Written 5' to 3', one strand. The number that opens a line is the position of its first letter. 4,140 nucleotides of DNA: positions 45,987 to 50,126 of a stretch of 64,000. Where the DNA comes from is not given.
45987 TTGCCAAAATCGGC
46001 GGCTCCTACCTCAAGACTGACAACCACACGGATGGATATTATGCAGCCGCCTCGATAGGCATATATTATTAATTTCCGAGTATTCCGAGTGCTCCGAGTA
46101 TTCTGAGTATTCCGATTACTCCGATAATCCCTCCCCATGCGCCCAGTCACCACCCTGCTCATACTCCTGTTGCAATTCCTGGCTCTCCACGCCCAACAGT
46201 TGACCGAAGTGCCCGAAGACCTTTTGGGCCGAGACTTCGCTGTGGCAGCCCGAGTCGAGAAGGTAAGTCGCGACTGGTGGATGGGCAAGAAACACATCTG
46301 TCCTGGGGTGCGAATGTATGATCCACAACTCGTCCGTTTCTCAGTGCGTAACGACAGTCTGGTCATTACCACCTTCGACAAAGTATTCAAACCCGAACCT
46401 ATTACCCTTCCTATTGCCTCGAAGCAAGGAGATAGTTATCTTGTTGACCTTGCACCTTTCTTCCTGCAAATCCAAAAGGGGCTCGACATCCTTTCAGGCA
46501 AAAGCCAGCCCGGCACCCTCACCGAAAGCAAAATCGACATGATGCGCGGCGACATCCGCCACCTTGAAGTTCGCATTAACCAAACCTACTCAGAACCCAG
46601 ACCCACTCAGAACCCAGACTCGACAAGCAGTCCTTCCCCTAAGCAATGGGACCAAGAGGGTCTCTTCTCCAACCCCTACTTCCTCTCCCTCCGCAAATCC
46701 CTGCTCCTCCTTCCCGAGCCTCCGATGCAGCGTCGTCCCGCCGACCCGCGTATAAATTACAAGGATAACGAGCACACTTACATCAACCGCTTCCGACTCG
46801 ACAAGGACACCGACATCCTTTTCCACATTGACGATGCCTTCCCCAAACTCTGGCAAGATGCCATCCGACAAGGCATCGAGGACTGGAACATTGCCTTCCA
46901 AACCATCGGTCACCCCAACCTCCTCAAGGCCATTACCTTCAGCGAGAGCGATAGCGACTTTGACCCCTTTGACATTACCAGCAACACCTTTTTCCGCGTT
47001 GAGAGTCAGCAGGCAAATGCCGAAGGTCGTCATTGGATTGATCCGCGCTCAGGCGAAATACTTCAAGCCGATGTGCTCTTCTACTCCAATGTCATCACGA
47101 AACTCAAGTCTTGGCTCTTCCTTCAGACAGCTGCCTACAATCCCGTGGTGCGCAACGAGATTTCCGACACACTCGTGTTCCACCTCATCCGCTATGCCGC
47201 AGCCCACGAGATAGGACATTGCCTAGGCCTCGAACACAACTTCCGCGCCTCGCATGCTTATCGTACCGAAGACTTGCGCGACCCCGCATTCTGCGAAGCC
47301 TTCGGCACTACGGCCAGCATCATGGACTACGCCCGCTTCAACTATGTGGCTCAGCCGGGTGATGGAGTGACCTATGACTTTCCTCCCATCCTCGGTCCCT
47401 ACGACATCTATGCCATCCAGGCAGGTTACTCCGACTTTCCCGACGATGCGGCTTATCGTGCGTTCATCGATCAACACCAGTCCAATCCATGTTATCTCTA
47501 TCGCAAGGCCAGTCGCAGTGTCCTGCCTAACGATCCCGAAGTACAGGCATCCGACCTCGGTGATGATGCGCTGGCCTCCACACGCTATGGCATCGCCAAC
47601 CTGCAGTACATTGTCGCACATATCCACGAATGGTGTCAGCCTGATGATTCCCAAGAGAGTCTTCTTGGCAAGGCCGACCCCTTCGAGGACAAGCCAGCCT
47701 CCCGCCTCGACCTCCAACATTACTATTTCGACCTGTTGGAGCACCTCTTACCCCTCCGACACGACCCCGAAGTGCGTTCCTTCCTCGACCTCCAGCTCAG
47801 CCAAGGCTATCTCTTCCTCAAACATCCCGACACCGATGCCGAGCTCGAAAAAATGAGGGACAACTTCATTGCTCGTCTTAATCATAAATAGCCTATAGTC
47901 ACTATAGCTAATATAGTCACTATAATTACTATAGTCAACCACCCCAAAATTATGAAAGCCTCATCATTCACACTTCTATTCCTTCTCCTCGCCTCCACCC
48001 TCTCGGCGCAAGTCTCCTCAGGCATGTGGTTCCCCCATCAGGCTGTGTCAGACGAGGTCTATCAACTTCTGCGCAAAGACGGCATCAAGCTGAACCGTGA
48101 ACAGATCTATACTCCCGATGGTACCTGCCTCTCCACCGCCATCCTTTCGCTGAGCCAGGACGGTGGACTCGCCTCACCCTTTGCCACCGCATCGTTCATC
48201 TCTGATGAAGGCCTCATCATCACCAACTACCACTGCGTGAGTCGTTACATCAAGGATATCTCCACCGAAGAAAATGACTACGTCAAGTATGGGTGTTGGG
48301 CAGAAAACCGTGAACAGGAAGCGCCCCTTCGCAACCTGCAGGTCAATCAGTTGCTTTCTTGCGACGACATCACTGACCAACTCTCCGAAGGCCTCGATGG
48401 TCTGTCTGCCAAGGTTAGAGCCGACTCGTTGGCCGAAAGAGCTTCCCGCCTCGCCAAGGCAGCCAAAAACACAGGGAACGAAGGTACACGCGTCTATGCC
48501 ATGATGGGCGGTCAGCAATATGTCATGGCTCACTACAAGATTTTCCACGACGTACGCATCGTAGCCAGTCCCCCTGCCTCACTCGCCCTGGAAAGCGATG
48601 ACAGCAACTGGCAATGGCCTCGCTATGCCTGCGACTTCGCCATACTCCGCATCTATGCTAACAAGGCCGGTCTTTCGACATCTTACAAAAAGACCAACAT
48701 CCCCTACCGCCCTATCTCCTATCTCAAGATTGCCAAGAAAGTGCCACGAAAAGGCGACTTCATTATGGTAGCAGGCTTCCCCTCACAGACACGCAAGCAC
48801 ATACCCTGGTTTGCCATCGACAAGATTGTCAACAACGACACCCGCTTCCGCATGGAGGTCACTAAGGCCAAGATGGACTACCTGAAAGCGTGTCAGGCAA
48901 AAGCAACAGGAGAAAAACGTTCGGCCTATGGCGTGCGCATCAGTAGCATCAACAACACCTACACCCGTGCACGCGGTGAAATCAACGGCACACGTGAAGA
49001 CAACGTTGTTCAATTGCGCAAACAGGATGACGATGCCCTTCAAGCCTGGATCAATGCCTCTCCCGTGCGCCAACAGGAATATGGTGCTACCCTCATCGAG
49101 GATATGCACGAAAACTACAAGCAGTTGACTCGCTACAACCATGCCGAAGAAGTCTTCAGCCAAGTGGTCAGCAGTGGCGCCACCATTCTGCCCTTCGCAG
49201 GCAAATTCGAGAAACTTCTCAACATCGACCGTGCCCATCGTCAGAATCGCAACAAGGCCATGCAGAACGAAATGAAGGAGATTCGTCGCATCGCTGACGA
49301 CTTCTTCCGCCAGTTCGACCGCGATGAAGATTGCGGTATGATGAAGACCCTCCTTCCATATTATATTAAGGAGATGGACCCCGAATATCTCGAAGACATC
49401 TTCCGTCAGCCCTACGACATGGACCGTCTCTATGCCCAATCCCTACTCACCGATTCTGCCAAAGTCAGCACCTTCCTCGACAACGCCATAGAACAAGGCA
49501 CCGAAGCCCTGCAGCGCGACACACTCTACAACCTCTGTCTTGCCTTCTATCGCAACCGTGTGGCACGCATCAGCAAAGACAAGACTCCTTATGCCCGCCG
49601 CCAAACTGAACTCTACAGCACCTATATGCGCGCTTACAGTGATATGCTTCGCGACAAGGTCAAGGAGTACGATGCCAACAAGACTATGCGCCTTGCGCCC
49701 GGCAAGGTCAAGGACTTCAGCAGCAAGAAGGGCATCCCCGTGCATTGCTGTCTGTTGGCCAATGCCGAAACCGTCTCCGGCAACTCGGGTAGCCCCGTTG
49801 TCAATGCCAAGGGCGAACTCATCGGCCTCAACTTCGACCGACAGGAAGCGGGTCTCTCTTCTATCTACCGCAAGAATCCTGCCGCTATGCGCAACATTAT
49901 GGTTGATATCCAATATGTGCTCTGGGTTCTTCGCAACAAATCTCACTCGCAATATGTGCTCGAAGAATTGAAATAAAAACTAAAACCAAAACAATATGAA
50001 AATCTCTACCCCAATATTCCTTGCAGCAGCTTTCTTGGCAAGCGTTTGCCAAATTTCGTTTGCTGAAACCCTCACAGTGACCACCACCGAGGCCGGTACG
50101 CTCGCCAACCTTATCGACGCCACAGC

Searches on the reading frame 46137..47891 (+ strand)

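Call 59: search_protein_families(library=pfam, proteins=[window:46137-47891:+], max_evalue=0.001)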
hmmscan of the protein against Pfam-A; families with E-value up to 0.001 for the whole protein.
window:46137-47891:+ (584 aa): 2 families
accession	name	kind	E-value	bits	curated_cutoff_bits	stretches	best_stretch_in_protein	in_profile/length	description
PF16313.11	DUF4953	-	1.3e-56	192.6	24.2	1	341-507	3-178/316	Met-zincin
PF17148.9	DUF5117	-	7.3e-09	36.1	27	1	91-215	54-167/189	Domain of unknown function (DUF5117)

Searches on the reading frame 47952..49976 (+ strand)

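Call 59: search_protein_families(library=pfam, proteins=[window:47952-49976:+], max_evalue=0.001)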
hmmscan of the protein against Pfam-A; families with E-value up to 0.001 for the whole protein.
window:47952-49976:+ (674 aa): 3 families
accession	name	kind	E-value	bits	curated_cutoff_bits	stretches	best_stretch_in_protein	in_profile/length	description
PF10459.15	Peptidase_S46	-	5.7e-127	425.7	22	2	23-595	3-573/698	Peptidase S46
PF13365.12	Trypsin_2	-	2.4e-11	45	27.6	1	580-626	97-144/144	Trypsin-like peptidase domain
PF00089.32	Trypsin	-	2.4e-06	28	20.6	0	600-628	166-196/220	Trypsin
